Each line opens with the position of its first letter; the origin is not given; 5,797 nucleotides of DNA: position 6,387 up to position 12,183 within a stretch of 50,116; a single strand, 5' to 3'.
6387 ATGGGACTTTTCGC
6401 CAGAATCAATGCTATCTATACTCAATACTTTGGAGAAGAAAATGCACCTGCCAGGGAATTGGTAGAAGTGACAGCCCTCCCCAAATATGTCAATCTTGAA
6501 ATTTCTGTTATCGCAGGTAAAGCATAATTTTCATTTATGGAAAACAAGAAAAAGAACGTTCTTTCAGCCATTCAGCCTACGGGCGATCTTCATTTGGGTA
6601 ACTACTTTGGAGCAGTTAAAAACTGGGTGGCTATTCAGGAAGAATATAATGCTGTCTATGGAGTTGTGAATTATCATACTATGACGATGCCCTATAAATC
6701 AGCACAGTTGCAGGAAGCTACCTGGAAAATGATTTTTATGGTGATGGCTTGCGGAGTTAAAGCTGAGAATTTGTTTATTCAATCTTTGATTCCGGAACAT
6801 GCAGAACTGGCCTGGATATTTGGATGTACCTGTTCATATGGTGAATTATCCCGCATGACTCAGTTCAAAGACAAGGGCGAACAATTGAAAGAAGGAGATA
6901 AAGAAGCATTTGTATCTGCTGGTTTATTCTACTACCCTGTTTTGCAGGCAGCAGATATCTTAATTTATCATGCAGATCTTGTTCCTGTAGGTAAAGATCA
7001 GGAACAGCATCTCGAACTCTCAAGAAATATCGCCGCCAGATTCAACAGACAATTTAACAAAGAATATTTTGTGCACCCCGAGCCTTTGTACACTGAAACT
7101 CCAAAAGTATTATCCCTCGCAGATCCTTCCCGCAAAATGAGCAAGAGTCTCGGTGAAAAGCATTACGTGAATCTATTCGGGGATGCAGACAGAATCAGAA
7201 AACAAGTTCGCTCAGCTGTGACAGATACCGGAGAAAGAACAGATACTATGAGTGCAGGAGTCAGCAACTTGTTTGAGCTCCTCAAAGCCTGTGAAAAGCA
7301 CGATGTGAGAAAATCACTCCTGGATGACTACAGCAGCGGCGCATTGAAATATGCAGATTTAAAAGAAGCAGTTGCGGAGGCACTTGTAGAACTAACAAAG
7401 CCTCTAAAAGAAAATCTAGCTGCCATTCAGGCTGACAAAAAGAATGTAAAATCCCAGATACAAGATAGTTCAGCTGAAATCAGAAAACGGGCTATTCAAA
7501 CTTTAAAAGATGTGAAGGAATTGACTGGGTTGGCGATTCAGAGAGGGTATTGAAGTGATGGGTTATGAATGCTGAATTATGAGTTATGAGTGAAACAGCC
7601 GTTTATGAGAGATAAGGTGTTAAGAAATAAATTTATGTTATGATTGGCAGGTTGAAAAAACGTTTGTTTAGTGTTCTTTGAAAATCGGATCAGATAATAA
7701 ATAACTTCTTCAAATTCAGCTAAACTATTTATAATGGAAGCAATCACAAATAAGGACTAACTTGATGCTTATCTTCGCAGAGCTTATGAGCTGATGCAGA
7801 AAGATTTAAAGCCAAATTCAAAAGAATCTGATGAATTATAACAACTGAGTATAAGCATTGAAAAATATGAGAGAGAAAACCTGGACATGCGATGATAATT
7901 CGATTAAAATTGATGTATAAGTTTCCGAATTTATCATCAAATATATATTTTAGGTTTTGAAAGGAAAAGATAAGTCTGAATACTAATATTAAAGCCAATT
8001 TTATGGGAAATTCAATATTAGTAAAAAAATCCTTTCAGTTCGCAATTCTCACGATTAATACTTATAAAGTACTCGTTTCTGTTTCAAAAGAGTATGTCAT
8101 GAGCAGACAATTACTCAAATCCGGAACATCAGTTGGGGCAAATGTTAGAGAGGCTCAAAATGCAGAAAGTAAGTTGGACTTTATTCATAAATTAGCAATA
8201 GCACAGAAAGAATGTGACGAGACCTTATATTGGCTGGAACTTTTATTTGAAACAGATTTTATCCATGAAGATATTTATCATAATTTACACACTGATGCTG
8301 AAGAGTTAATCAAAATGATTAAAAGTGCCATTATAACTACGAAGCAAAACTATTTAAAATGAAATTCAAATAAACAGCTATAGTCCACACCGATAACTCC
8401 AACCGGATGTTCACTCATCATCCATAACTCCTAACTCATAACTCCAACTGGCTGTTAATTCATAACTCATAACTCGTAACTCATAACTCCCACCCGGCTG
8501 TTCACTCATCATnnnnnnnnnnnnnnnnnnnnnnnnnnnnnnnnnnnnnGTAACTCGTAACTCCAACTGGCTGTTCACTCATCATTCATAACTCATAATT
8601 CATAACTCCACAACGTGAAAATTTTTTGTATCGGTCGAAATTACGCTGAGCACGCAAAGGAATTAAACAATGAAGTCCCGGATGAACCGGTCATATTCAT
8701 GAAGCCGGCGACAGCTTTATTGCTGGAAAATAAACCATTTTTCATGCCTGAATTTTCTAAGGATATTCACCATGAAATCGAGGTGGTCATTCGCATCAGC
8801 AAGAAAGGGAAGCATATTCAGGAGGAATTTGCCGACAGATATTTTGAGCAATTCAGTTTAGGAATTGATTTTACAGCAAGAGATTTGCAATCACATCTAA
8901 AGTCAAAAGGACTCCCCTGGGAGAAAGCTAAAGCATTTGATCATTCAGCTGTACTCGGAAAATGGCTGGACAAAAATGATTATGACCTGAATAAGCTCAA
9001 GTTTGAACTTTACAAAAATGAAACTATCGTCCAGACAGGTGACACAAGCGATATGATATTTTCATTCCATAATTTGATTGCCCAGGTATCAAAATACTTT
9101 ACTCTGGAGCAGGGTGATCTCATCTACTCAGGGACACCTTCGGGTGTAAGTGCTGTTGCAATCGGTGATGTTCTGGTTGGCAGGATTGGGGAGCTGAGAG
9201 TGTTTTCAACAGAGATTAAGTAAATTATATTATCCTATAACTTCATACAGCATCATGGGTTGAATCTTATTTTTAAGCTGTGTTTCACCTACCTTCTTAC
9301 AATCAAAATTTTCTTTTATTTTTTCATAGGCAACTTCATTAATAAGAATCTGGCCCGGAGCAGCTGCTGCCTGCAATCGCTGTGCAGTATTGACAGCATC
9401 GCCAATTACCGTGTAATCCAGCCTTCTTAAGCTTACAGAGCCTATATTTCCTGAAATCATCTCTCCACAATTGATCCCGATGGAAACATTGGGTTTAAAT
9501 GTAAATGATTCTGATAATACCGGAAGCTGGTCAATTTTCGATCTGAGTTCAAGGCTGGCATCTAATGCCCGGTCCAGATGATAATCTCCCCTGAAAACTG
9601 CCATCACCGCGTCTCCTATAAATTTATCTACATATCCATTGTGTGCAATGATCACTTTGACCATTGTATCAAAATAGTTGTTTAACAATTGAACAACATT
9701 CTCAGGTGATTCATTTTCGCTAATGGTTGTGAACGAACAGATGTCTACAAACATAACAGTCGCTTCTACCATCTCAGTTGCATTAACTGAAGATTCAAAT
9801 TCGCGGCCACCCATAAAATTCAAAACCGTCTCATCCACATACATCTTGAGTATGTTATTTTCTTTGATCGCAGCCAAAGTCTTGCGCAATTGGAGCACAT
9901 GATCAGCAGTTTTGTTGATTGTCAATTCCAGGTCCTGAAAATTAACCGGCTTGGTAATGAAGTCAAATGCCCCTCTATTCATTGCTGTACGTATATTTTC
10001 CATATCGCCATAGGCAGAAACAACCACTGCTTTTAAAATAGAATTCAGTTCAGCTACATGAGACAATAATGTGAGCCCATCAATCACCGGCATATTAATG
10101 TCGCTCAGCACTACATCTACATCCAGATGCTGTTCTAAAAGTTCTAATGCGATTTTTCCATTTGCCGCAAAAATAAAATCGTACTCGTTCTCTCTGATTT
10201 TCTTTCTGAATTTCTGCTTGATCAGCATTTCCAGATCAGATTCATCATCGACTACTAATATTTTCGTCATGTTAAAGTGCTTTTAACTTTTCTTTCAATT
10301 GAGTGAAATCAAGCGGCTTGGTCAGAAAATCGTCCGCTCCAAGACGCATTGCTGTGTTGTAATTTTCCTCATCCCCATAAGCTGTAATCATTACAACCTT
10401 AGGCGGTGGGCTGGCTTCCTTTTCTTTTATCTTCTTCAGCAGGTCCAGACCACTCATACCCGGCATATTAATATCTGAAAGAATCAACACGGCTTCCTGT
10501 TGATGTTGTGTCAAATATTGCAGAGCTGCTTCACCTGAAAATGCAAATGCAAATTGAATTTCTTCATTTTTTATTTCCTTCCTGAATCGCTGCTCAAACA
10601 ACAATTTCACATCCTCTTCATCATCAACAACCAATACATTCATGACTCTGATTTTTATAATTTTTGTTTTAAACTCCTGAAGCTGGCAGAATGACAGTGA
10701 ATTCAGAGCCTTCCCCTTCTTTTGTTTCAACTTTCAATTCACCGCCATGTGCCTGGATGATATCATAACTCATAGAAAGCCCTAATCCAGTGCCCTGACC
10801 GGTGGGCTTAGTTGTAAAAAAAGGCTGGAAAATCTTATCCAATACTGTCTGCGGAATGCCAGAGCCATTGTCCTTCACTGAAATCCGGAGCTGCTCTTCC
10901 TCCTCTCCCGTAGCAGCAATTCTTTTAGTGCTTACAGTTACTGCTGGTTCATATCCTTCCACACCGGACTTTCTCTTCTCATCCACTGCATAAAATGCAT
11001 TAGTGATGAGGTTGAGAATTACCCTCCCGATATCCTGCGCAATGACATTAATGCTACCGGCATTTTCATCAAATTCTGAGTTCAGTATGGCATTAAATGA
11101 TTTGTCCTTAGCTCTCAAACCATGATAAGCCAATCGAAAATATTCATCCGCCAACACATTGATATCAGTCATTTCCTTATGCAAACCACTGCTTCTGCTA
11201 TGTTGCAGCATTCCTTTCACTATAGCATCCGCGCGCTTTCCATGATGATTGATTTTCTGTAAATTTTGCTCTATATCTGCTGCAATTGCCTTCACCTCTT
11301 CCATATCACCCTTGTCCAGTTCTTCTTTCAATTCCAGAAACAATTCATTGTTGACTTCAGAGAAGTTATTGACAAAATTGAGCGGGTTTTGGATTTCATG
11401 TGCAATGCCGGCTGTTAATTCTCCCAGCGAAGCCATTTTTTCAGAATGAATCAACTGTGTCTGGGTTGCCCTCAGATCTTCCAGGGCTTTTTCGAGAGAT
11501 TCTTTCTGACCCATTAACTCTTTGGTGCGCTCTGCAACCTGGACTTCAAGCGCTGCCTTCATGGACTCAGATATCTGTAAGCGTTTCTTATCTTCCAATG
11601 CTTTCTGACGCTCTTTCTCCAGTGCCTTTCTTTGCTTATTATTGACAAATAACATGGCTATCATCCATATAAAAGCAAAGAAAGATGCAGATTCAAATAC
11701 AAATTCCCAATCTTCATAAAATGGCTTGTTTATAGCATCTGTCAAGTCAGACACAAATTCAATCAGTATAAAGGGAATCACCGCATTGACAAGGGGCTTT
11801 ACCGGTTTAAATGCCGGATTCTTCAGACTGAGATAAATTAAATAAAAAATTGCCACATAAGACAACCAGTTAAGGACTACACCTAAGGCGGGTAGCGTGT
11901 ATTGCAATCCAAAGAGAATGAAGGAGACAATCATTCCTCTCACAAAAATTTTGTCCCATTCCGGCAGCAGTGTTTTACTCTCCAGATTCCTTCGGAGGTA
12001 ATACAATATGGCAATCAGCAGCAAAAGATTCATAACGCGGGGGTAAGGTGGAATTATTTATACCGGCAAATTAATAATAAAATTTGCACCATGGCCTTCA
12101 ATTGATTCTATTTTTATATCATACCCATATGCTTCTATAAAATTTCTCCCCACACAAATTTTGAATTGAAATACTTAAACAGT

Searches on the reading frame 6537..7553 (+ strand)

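Call 67: search_protein_families(library=pfam, proteins=[window:6537-7553:+], max_evalue=0.00001)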
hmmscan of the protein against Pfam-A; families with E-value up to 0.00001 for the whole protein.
window:6537-7553:+ (338 aa): 1 family
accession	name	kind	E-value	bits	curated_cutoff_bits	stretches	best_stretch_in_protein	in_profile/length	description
PF00579.31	tRNA-synt_1b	-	7.6e-62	209.7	21.1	1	3-286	3-290/292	tRNA synthetases class I (W and Y)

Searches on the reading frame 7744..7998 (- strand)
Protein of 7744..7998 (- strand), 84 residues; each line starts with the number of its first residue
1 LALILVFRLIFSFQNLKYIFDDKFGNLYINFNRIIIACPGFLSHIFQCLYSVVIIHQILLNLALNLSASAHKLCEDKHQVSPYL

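Call 67: search_protein_families(library=pfam, proteins=[window:7744-7998:-], max_evalue=0.00001)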
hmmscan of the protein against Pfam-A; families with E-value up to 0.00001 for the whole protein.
window:7744-7998:- (84 aa): 0 families

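Call 122: search_protein_families(library=pfam, proteins=[window:7744-7998:-], max_evalue=0.01)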
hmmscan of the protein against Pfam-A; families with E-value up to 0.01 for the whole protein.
window:7744-7998:- (84 aa): 0 families
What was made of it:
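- Tried and rejected: It looked HicB-like by eye but has no Pfam hit (call 122).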

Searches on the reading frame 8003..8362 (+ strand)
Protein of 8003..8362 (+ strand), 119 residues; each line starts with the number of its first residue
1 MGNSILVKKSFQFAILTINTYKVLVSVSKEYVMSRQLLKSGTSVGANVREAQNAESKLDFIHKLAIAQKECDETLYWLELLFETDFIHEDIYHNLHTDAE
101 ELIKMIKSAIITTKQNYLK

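Call 67: search_protein_families(library=pfam, proteins=[window:8003-8362:+], max_evalue=0.00001)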
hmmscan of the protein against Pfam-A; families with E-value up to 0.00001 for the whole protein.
window:8003-8362:+ (119 aa): 1 family
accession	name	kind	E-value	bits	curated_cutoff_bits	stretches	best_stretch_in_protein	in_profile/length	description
PF05635.17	23S_rRNA_IVP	-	1.4e-25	90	33.8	1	5-107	4-105/106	23S rRNA-intervening sequence protein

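Call 87: find_homologous_proteins(query=window:8003-8362:+, max_evalue=1e-10)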
Query window:8003-8362:+ (119 aa): 7961 proteins with E <= 1e-10 among 8000 candidates; the best 120 are listed.
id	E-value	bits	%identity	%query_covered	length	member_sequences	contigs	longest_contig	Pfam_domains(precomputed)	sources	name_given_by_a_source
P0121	1.2e-69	249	100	100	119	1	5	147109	PF05635.18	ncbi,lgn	-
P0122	2.2e-61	222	91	100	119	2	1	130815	PF05635.18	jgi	jgi:four helix bundle protein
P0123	2.2e-55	203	82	100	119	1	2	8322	PF05635.18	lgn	-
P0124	4.2e-43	164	62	99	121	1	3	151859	PF05635.18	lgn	-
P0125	6.7e-43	163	67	97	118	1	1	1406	PF05635.18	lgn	-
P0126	2.0e-42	161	67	97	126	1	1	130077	PF05635.18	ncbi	-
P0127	2.5e-42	161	66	97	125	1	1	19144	PF05635.18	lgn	-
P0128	4.0e-42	160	64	97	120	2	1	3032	PF05635.18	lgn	-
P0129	9.2e-42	159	64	97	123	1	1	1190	PF05635.18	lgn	-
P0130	1.3e-41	159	65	96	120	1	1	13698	PF05635.18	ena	-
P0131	1.3e-41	159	67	96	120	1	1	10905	PF05635.18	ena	-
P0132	1.3e-41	159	69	94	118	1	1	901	PF05635.18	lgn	-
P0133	1.4e-41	159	69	94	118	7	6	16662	PF05635.18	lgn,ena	-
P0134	1.9e-41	158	69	94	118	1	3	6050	PF05635.18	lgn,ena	-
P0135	1.9e-41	158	68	93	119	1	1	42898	PF05635.18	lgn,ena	-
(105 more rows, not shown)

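Call 88: find_encoding_contigs(protein=P0121, flank=10000, max_places=5)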
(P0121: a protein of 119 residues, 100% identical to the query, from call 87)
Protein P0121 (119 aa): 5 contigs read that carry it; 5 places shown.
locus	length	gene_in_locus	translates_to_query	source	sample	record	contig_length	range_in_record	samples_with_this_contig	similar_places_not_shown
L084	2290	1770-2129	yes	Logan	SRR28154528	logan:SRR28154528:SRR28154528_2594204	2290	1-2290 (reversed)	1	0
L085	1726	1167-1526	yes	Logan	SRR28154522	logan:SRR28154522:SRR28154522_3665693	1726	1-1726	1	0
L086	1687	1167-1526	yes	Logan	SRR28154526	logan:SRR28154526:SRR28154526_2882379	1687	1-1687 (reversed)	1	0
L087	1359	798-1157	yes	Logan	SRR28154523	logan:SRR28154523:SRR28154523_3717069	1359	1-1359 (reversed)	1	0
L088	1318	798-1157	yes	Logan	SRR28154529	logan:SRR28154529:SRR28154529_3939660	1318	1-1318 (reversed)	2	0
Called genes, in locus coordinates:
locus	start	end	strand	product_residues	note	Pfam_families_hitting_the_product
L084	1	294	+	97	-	?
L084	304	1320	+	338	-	PF00579:tRNA-synt_1b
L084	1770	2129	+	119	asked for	PF05635:23S_rRNA_IVP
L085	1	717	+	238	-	?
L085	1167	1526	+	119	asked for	PF05635:23S_rRNA_IVP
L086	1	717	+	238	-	?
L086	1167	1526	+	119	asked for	PF05635:23S_rRNA_IVP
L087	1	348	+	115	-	?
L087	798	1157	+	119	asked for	PF05635:23S_rRNA_IVP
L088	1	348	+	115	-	?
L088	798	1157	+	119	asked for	PF05635:23S_rRNA_IVP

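Call 89: find_encoding_contigs(protein=P0122, flank=10000, max_places=3)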
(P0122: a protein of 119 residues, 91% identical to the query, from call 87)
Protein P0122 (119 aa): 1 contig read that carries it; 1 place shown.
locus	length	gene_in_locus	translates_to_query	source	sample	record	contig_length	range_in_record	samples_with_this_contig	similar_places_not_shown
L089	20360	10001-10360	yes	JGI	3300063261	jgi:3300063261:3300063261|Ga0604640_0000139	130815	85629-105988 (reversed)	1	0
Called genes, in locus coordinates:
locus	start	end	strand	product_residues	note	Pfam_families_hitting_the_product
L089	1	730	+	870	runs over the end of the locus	PF00481:PP2C (faint)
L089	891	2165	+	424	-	PF00512:HisKA, PF02518:HATPase_c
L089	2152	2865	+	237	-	PF00072:Response_reg, PF00486:Trans_reg_C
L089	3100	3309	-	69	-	PF12844:HTH_19 (weak), PF01381:HTH_3, PF13443:HTH_26 (weak), PF13560:HTH_31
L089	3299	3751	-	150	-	-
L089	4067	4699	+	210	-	PF10067:DUF2306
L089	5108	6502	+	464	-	PF00206:Lyase_1, PF10415:FumaraseC_C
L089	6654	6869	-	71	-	-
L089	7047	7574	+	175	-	PF02620:YceD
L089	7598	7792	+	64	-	PF01783:Ribosomal_L32p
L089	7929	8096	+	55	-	-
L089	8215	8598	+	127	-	PF01042:Ribonuc_L-PSP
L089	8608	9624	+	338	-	PF00579:tRNA-synt_1b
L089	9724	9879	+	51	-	-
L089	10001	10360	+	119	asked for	PF05635:23S_rRNA_IVP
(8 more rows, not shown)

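Call 90: find_encoding_contigs(protein=P0123, flank=10000, max_places=3)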
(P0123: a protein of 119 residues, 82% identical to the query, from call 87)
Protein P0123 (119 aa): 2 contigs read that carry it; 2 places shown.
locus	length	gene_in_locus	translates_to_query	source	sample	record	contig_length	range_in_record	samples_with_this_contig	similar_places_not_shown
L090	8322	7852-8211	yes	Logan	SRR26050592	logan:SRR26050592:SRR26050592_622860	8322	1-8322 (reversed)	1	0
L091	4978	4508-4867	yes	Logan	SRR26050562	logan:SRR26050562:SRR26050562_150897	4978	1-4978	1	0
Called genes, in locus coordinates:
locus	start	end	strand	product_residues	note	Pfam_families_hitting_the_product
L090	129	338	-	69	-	PF12844:HTH_19 (weak), PF01381:HTH_3, PF13443:HTH_26 (weak), PF13560:HTH_31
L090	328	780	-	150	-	-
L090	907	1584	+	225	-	-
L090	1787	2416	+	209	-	PF10067:DUF2306 (weak)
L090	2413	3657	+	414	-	-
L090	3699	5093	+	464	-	PF00206:Lyase_1, PF10415:FumaraseC_C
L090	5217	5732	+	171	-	PF02620:YceD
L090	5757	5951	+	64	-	PF01783:Ribosomal_L32p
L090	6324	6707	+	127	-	PF01042:Ribonuc_L-PSP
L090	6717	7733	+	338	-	PF00579:tRNA-synt_1b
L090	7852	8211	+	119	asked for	PF05635:23S_rRNA_IVP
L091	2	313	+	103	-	?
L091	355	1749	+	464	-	PF00206:Lyase_1, PF10415:FumaraseC_C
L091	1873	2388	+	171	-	PF02620:YceD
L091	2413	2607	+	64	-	PF01783:Ribosomal_L32p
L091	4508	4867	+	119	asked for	PF05635:23S_rRNA_IVP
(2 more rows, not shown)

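Call 109: find_encoding_contigs(protein=P0126, flank=10000, max_places=2)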
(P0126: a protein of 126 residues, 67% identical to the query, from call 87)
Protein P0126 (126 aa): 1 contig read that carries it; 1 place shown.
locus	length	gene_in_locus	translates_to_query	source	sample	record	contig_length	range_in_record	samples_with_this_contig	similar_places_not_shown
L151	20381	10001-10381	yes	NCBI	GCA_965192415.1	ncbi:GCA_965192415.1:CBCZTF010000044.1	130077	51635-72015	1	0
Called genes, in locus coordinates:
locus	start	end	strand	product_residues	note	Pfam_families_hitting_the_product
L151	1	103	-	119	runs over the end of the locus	-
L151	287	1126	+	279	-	PF02563:Poly_export, PF22461:SLBB_2 (weak)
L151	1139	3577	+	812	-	-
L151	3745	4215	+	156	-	PF02357:NusG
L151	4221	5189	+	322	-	PF01370:Epimerase, PF04321:RmlD_sub_bind (weak), PF16363:GDP_Man_Dehyd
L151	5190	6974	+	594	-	PF13522:GATase_6, PF13537:GATase_7, PF00733:Asn_synthase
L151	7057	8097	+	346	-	PF13439:Glyco_transf_4, PF20706:GT4-conflict, PF00534:Glycos_transf_1, PF13692:Glyco_trans_1_4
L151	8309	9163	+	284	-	PF01061:ABC2_membrane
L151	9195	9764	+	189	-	PF25084:LbH_EIF2B, PF25247:LbH_GLGC (faint), PF00132:Hexapep, PF25087:GMPPB_C (weak), PF14602:Hexapep_2 (weak), PF00132:Hexapep (weak)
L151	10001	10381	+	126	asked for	PF05635:23S_rRNA_IVP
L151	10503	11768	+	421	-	PF00005:ABC_tran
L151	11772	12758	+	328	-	-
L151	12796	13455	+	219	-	PF00132:Hexapep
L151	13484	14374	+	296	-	PF08241:Methyltransf_11 (weak)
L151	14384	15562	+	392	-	PF00534:Glycos_transf_1, PF13692:Glyco_trans_1_4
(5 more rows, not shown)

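Call 112: find_encoding_contigs(protein=P0124, flank=10000, max_places=3)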
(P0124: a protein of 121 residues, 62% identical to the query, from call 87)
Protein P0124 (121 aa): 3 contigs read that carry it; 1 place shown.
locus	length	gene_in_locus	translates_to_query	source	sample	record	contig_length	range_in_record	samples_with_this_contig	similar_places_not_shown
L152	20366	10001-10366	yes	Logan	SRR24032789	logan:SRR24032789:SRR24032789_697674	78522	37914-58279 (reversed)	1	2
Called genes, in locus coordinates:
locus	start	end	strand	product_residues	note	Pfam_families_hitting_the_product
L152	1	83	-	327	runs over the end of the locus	PF01261:AP_endonuc_2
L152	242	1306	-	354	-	PF00144:Beta-lactamase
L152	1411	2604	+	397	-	PF17785:PUA_3, PF10672:Methyltrans_SAM, PF05175:MTS (weak), PF03602:Cons_hypoth95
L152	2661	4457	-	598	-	PF02518:HATPase_c, PF13589:HATPase_c_3, PF00183:HSP90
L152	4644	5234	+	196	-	-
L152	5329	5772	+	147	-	-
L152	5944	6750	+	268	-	PF00132:Hexapep (faint), PF25087:GMPPB_C (faint)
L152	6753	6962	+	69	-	-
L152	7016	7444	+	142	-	PF19666:DUF6169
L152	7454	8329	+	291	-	PF00291:PALP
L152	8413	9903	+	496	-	PF01943:Polysacc_synt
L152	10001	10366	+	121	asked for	PF05635:23S_rRNA_IVP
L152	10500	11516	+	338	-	PF00535:Glycos_transf_2, PF10111:Glyco_tranf_2_2, PF13641:Glyco_tranf_2_3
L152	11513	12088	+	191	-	PF13313:DUF4082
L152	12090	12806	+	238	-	PF05050:Methyltransf_21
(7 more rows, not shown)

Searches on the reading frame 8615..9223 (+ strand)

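Call 68: search_protein_families(library=pfam, proteins=[window:8615-9223:+], max_evalue=0.00001)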
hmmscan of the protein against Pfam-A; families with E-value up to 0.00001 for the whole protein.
window:8615-9223:+ (202 aa): 1 family
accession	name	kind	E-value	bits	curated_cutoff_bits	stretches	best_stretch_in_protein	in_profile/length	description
PF01557.24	FAA_hydrolase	-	2.9e-49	168.1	23.9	1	2-193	1-208/214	Fumarylacetoacetate (FAA) hydrolase C-terminal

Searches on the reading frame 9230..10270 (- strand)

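Call 68: search_protein_families(library=pfam, proteins=[window:9230-10270:-], max_evalue=0.00001)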
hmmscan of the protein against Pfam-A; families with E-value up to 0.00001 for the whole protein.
window:9230-10270:- (346 aa): 2 families
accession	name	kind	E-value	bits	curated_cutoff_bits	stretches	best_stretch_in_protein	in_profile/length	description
PF00211.25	Guanylate_cyc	-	5.7e-27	94.9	21.9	1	164-342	3-179/183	Adenylate and Guanylate cyclase catalytic domain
PF00072.30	Response_reg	-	2.3e-22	79.7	30.2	1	4-118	1-110/111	Response regulator receiver domain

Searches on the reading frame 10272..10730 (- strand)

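Call 68: search_protein_families(library=pfam, proteins=[window:10272-10730:-], max_evalue=0.00001)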
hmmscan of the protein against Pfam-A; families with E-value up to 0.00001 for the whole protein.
window:10272-10730:- (152 aa): 1 family
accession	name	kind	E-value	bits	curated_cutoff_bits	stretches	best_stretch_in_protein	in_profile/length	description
PF00072.30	Response_reg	-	1.6e-25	89.9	30.2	1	32-149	1-110/111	Response regulator receiver domain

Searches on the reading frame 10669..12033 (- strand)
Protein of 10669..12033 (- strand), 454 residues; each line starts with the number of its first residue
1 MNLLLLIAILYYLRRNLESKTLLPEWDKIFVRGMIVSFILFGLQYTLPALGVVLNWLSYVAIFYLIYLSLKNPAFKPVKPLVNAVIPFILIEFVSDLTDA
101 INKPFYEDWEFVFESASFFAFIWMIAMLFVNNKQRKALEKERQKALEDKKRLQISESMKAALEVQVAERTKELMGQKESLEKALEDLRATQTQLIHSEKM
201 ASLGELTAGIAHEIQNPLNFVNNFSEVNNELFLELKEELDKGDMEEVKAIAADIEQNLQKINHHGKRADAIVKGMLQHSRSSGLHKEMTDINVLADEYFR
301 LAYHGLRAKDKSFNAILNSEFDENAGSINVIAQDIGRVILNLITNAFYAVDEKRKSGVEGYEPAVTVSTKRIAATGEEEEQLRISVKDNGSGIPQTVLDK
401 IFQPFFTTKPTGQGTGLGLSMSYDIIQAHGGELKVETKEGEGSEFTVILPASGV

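Call 68: search_protein_families(library=pfam, proteins=[window:10669-12033:-], max_evalue=0.00001)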
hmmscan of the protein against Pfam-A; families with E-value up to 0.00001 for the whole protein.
window:10669-12033:- (454 aa): 2 families
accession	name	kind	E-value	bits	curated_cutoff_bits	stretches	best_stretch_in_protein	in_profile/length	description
PF02518.31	HATPase_c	-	2.1e-24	86.5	26.4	1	333-451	4-109/111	Histidine kinase-, DNA gyrase B-, and HSP90-like ATPase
PF00512.31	HisKA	-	3e-06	27.6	26.9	0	203-280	2-62/66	His Kinase A (phospho-acceptor) domain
